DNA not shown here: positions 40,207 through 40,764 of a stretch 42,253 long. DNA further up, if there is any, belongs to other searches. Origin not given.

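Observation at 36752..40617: Giant SAM / nucleotide cyclase / STAND ATPase / TPR protein with a DUF4242 partner: candidate uncharacterised sensor and second-messenger module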

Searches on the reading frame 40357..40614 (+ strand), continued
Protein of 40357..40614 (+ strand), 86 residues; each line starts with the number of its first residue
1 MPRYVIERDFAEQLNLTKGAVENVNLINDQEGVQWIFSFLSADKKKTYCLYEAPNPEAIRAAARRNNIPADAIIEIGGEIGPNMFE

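Call 96: fold_search(model_id=the predicted structure, library=pdb)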
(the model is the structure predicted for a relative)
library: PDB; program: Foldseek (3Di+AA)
matches with E <= 10: 943; with E <= 0.001: 0
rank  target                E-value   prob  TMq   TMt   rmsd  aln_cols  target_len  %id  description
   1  4oi6_A                1.8e-02  0.98  0.49  0.51   4.4        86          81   23  Crystal structure analysis of nickel-bound form SCO4226 from Streptomyces coelicolor A3(2) (released 2014-09-10)
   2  7xn7_W                5.5e-02  0.85  0.44  0.11   4.5        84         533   20  RNA polymerase II elongation complex containing Spt4/5, Elf1, Spt6, Spn1 and Paf1C (released 2022-09-07)
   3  1iuj_B                5.5e-02  0.41  0.32  0.29   7.4       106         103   15  The structure of TT1380 protein from thermus thermophilus (released 2003-09-09)
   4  9wms_W                6.3e-02  0.84  0.44  0.11   4.5        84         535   20  Co-transcriptional histone H3K36 methylation complex containing RNA polymerase II elongation complex, Set2, and the up (released 2025-12-24)
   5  1iuj_A                6.7e-02  0.54  0.39  0.35   6.8       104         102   14  The structure of TT1380 protein from thermus thermophilus (released 2003-09-09)
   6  4hl9_A                7.1e-02  0.66  0.39  0.37   6.6        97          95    8  Crystal structure of antibiotic biosynthesis monooxygenase (released 2012-10-31)
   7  1x8d_A                8.6e-02  0.69  0.47  0.42   4.8       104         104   10  Crystal structure of E. coli YiiL protein containing L-rhamnose (released 2005-05-17)
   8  4c3m_A                8.6e-02  0.51  0.36  0.35   8.1        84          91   14  Structure of wildtype PII from S. elongatus at medium resolution (released 2014-02-12)
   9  1xbw_C                9.2e-02  0.41  0.37  0.36   7.6        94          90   14  1.9A Crystal Structure of the protein isdG from Staphylococcus aureus aureus, Structural genomics, MCSG (released 2004-10-12)
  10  7bio_A                9.8e-02  0.18  0.26  0.24   6.8        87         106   15  Crystal structure of monooxygenase RslO4 from Streptomyces bottropensis (released 2021-01-20)
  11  6lpi_E                1.1e-01  0.72  0.46  0.45   6.1        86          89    9  Crystal Structure of AHAS holo-enzyme (released 2020-11-18)
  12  6ir9_W                1.1e-01  0.72  0.44  0.19   4.5        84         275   19  RNA polymerase II elongation complex bound with Elf1 and Spt4/5, stalled at SHL(-1) of the nucleosome (released 2019-02-20)
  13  5xon_W                1.1e-01  0.72  0.44  0.16   4.5        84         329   19  RNA Polymerase II elongation complex bound with Spt4/5 and TFIIS (released 2017-08-16)
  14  3zo7_A                1.1e-01  0.60  0.42  0.41   6.9        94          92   10  Crystal structure of ClcFE27A with substrate (released 2013-03-06)
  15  4nl5_B                1.1e-01  0.30  0.34  0.31   7.4        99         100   15  Mycobacterium tuberculosis heme-degrading protein MhuD in complex with heme and cyanide (released 2014-06-25)
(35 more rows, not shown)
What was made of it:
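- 40357..40617 (+): 86-aa DUF4242 / SCO4226-like protein of the STAND-linked clade. Signature: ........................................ One invariant Cys (C49) and no His. Call 96: the best PDB fold match is SCO4226 (4OI6), from a weak model.
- Closest known: SCO4226 of Streptomyces coelicolor. Same: It is the best PDB fold match (probability 0.98, TM about 0.5, call 96), with a beta-alpha-beta-beta-alpha-beta ferredoxin-like layout.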
